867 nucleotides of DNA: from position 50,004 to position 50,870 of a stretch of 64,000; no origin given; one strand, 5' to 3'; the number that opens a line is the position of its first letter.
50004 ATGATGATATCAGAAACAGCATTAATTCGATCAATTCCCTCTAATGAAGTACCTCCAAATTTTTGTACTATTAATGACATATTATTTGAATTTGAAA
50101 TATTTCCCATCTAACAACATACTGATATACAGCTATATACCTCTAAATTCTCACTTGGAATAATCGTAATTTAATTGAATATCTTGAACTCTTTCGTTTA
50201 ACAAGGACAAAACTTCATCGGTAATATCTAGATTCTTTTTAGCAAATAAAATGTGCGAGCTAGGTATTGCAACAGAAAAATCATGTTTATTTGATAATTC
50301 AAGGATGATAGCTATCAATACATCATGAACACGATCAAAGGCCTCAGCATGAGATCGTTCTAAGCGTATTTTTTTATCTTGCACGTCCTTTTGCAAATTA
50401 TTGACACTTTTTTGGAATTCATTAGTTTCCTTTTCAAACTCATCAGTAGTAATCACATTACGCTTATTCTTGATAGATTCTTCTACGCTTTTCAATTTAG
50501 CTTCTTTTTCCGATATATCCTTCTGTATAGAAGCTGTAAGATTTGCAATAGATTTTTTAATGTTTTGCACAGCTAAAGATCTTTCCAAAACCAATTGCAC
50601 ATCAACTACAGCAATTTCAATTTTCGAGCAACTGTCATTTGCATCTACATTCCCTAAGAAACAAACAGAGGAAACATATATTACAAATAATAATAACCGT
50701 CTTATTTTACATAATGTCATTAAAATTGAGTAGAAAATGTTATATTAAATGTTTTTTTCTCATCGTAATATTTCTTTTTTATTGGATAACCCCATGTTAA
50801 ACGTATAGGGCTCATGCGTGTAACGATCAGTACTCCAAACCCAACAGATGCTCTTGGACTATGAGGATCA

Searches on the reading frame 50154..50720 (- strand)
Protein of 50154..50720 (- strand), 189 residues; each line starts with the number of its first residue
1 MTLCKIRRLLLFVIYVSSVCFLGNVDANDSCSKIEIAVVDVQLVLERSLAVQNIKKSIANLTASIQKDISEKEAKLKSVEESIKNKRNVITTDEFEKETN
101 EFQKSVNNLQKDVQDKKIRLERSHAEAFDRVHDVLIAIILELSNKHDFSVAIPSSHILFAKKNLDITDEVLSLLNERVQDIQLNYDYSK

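Call 28: search_protein_families(library=pfam, proteins=[window:50154-50720:-], max_evalue=0.0001)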
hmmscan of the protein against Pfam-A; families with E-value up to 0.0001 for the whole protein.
window:50154-50720:- (189 aa): 1 family
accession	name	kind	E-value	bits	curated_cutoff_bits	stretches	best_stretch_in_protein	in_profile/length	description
PF03938.19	OmpH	-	1.3e-16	61.5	32.4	1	36-173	2-140/141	Outer membrane protein (OmpH-like)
